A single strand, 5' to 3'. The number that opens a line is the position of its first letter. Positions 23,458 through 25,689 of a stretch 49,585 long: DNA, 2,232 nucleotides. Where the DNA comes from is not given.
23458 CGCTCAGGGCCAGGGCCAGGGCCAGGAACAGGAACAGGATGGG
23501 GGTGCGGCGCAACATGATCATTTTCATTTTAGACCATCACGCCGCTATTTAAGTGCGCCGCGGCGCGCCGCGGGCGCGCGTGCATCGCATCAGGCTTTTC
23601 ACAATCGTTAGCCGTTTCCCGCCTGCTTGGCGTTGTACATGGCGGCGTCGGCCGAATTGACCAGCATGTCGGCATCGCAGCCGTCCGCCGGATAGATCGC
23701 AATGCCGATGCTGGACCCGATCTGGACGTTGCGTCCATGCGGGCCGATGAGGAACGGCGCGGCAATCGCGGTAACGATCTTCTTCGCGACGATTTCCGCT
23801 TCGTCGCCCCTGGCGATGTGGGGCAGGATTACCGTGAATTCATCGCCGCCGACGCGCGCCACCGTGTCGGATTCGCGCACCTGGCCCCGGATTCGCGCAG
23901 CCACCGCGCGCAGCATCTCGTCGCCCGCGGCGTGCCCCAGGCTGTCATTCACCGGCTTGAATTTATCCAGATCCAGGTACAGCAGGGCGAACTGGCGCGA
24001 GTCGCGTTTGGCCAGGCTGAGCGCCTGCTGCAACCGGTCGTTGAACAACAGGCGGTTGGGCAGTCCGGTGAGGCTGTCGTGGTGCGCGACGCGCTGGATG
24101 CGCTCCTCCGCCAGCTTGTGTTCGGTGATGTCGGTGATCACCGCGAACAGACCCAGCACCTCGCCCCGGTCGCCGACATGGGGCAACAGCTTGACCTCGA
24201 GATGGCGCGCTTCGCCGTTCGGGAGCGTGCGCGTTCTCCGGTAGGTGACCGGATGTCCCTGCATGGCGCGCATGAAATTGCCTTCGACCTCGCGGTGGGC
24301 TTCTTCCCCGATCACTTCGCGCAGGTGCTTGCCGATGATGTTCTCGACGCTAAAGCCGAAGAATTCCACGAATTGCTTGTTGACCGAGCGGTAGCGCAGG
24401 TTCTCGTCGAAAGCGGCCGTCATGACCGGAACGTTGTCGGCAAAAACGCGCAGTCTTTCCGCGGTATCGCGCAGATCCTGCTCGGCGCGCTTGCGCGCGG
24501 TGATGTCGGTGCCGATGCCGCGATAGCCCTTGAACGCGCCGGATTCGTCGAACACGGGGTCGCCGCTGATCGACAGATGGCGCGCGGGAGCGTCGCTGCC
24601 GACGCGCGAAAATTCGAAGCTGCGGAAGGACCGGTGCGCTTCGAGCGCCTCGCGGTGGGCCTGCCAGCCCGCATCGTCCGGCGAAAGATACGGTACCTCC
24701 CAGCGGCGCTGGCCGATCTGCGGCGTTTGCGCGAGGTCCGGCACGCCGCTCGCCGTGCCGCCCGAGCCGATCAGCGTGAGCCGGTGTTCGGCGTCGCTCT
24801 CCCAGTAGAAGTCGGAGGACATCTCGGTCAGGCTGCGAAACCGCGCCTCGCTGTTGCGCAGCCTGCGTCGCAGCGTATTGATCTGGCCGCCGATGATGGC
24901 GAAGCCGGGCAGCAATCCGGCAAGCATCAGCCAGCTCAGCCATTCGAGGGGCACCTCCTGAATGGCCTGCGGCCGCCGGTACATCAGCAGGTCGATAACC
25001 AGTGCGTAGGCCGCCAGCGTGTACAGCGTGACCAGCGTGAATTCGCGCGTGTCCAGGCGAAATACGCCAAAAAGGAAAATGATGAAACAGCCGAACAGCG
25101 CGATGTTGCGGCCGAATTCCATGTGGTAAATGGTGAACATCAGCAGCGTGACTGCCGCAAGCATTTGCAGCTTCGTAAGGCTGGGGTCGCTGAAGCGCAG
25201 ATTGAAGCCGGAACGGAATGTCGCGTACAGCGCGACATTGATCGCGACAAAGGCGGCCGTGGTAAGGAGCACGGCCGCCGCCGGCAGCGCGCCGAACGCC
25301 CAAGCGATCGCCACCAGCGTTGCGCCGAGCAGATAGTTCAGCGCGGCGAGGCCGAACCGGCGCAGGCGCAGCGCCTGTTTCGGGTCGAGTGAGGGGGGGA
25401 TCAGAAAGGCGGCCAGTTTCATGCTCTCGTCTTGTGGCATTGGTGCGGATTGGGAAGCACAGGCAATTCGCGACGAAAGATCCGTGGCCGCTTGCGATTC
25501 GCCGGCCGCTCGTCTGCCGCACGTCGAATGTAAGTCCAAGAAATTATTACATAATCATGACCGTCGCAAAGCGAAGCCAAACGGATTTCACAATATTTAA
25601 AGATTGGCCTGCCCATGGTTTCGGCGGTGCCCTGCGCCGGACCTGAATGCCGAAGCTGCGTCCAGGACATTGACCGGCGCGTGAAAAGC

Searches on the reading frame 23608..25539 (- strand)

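Call 78: search_protein_families(library=pfam, proteins=[window:23608-25539:-], max_evalue=0.00001)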
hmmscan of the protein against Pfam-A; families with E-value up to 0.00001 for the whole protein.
window:23608-25539:- (643 aa): 5 families
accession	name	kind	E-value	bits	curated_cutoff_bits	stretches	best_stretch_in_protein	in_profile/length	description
PF00990.26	GGDEF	-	1.8e-47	161.5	23.8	1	485-642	1-159/161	Diguanylate cyclase, GGDEF domain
PF08448.16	PAS_4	-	4.4e-26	91.7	23.1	1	368-474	2-108/110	PAS fold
PF00989.32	PAS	-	2.5e-15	56.9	22.6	1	361-471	1-113/113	PAS fold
PF13426.13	PAS_9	-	8.6e-15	55.3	27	1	385-473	15-103/103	PAS domain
PF13188.13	PAS_8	-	3.2e-06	27.3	21.8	0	361-413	1-54/65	PAS domain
